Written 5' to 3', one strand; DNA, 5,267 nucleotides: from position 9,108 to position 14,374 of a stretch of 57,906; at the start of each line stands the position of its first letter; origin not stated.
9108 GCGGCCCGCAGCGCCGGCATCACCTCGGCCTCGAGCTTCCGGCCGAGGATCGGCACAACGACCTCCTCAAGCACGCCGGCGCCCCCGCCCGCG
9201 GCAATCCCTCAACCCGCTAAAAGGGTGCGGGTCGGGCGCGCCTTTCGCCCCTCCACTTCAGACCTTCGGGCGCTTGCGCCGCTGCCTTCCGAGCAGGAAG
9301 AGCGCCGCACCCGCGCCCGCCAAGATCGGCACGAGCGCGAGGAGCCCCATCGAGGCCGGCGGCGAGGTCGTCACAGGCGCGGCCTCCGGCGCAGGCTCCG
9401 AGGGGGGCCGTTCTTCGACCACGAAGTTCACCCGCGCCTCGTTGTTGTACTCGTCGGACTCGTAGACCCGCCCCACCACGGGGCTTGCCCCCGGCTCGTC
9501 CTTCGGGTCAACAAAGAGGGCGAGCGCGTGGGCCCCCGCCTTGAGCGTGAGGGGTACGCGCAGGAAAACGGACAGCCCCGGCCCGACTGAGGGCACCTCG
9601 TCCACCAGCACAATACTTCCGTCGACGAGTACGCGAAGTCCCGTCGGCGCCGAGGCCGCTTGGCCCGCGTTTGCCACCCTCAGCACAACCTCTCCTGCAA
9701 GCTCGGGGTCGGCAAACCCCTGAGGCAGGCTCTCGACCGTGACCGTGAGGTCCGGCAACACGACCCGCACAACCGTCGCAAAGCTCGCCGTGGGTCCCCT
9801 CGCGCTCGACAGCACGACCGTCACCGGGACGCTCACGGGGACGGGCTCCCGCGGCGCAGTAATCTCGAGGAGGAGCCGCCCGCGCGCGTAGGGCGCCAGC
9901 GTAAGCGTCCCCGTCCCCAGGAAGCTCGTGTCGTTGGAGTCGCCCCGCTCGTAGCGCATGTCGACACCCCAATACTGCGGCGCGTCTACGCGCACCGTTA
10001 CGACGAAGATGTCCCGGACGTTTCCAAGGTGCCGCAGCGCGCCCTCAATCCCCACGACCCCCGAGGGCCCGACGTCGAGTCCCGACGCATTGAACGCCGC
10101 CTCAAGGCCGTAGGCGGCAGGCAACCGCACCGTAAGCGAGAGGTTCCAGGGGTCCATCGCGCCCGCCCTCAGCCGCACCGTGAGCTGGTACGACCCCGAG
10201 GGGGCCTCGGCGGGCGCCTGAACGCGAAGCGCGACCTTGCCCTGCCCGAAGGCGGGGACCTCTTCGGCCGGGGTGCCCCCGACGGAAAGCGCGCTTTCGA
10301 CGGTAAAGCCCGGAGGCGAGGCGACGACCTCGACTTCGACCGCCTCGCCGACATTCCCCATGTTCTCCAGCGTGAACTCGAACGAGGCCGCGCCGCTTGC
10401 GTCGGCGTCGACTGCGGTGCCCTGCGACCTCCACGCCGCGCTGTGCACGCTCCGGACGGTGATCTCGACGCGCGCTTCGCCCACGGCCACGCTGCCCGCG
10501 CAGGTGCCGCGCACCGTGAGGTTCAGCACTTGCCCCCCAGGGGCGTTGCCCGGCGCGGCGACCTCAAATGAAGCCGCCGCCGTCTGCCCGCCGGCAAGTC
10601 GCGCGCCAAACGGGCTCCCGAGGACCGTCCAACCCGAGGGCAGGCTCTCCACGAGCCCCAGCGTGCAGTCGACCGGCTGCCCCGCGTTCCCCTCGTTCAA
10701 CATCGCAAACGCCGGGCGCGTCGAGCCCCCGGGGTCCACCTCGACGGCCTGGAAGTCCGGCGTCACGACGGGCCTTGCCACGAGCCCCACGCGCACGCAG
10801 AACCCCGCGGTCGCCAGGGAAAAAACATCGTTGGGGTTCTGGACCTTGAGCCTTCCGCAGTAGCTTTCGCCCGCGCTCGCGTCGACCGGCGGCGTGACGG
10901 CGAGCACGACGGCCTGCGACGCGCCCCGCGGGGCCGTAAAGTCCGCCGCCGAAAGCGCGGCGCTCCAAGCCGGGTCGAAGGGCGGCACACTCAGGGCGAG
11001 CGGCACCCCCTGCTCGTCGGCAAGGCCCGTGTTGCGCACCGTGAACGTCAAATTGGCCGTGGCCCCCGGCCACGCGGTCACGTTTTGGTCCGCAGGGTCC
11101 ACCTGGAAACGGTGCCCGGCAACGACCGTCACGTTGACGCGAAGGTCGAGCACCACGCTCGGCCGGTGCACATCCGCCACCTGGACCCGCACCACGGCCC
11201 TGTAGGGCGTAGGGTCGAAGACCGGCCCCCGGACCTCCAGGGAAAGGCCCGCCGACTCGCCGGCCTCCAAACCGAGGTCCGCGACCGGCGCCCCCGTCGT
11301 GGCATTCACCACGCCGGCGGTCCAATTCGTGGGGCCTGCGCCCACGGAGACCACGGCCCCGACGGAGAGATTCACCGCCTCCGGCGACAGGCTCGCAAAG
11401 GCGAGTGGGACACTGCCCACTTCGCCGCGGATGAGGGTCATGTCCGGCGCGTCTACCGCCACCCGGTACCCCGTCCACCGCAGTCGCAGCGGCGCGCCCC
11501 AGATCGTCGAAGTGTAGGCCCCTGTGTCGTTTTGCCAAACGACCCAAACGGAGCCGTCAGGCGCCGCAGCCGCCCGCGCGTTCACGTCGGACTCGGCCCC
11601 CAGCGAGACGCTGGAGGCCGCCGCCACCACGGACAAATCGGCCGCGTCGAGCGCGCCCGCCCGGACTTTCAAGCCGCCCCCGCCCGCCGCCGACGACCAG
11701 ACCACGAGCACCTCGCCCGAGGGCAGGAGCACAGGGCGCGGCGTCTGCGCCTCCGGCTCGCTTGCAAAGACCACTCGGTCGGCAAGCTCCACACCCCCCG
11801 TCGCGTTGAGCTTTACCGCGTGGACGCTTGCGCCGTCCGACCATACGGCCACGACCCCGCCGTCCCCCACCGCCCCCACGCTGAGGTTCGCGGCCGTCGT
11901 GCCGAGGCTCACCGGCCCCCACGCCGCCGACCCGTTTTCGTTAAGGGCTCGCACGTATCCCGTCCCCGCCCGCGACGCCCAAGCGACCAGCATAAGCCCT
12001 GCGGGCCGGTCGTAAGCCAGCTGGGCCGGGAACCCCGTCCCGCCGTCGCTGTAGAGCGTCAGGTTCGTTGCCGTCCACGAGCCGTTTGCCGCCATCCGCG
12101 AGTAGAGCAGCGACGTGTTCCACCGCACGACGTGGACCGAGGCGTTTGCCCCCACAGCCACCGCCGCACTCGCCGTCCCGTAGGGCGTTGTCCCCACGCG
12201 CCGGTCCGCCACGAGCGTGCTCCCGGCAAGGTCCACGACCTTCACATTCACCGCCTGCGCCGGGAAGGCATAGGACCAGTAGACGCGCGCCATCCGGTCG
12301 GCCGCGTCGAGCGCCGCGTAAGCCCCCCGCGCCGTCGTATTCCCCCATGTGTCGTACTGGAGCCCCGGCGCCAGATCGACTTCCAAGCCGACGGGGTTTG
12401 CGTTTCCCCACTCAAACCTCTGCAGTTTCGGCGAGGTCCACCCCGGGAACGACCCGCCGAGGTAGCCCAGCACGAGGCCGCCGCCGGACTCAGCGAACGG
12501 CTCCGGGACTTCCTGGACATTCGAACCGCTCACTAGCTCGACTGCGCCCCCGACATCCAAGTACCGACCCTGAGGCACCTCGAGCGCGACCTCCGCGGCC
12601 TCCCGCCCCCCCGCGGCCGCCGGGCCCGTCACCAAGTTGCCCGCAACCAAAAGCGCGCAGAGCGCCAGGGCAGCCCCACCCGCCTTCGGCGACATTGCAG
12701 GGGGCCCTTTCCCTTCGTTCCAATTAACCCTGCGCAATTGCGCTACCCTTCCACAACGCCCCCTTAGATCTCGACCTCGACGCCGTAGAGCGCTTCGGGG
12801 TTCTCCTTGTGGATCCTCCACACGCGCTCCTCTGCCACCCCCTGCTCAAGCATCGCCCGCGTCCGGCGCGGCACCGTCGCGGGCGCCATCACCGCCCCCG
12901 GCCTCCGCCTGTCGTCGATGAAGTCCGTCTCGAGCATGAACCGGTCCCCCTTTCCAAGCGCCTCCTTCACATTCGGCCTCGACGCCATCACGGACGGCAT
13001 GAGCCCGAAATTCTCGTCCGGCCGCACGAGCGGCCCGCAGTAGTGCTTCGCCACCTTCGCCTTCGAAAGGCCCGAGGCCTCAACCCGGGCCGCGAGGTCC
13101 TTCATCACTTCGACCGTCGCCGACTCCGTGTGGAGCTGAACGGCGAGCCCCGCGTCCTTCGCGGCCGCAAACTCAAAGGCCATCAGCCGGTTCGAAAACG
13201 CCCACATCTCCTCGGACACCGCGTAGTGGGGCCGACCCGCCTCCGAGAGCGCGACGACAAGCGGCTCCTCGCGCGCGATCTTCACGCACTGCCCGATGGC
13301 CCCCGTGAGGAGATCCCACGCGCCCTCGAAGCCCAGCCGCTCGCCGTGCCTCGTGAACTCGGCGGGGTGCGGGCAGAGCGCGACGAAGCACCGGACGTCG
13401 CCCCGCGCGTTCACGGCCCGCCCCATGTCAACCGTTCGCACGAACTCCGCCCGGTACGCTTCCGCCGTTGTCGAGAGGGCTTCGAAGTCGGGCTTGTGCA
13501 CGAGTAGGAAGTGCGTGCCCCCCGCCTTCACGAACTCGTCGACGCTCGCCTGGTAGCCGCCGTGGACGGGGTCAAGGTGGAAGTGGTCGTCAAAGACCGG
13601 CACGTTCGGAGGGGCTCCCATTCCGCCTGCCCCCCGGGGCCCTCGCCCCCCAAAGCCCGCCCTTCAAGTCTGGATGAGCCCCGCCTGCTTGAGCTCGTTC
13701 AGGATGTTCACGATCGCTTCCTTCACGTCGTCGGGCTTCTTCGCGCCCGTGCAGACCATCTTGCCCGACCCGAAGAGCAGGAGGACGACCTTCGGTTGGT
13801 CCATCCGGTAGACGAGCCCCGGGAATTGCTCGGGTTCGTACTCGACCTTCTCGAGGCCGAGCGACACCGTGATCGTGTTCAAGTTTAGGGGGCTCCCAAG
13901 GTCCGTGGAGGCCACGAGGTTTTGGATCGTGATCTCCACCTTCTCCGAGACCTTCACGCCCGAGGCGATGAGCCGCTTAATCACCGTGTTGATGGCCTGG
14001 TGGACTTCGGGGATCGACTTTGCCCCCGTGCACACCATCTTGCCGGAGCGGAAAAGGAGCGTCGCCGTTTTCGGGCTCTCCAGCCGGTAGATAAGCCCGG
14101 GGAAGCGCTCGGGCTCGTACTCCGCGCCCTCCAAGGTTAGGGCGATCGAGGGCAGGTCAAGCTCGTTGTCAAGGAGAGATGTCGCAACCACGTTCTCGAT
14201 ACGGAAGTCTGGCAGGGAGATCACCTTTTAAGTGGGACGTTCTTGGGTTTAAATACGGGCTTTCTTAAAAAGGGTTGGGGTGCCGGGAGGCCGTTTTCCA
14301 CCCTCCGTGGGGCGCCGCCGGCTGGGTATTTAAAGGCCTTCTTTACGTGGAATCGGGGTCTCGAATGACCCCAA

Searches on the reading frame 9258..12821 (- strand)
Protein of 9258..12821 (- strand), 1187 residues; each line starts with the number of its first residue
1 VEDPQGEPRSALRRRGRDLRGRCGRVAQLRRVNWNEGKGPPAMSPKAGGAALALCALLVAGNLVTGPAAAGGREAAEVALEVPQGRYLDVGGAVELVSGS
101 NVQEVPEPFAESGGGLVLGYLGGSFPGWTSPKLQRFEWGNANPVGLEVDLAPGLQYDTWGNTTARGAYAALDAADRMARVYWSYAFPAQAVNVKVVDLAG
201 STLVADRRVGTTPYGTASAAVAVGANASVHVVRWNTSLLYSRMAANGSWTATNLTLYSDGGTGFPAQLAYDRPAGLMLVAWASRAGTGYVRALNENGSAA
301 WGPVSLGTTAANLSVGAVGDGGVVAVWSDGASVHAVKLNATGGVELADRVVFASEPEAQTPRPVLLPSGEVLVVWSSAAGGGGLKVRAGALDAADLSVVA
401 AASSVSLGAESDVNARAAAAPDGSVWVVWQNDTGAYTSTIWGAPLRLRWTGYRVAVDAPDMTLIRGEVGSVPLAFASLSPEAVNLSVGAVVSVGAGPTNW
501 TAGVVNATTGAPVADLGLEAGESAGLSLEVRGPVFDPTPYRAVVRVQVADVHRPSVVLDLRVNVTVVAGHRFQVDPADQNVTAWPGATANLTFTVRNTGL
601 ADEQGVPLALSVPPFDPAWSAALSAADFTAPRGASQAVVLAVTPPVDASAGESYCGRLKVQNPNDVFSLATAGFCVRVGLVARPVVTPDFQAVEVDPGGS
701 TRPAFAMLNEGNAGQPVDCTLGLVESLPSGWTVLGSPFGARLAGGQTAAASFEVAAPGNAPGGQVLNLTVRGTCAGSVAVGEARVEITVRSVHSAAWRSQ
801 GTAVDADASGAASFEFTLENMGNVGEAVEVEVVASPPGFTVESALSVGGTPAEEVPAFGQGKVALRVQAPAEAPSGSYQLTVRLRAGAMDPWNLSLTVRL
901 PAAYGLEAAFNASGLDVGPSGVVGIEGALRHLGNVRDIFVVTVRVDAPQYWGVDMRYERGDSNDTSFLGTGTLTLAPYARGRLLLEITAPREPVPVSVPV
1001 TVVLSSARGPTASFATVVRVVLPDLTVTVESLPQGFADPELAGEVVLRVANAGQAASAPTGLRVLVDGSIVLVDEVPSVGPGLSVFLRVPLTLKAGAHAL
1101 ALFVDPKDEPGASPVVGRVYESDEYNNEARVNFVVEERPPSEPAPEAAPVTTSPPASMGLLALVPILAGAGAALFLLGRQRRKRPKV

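Call 66: search_protein_families(library=pfam, proteins=[window:9258-12821:-], max_evalue=0.001)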
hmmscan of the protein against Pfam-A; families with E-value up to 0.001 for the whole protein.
window:9258-12821:- (1187 aa): 2 families
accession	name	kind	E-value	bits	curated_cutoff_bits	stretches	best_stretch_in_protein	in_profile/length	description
PF10633.15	NPCBM_assoc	-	1.1e-10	42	24.4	0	585-654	3-69/78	NPCBM-associated, NEW3 domain of alpha-galactosidase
PF07705.17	CARDB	-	6.4e-10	39.6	22.7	1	1023-1129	2-99/101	CARDB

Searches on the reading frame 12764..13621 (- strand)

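Call 66: search_protein_families(library=pfam, proteins=[window:12764-13621:-], max_evalue=0.001)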
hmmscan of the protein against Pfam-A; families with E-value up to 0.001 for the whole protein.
window:12764-13621:- (285 aa): 1 family
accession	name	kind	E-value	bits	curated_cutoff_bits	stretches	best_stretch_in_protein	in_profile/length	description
PF01026.27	TatD_DNase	-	7.4e-23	81.7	27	1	10-280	1-253/253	TatD related DNase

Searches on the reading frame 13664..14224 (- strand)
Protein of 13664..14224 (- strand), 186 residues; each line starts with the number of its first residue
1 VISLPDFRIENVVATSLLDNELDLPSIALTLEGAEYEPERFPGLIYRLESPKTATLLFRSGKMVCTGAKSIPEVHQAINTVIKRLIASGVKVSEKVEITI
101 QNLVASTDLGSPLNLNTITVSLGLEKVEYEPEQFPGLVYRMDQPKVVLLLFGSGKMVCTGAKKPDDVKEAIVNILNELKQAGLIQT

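Call 66: search_protein_families(library=pfam, proteins=[window:13664-14224:-], max_evalue=0.001)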
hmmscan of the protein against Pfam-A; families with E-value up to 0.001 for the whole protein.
window:13664-14224:- (186 aa): 1 family
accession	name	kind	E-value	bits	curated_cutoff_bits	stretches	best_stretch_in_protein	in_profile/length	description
PF00352.27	TBP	-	6.9e-63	208.9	22.9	2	98-180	2-84/85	Transcription factor TFIID (or TATA-binding protein, TBP)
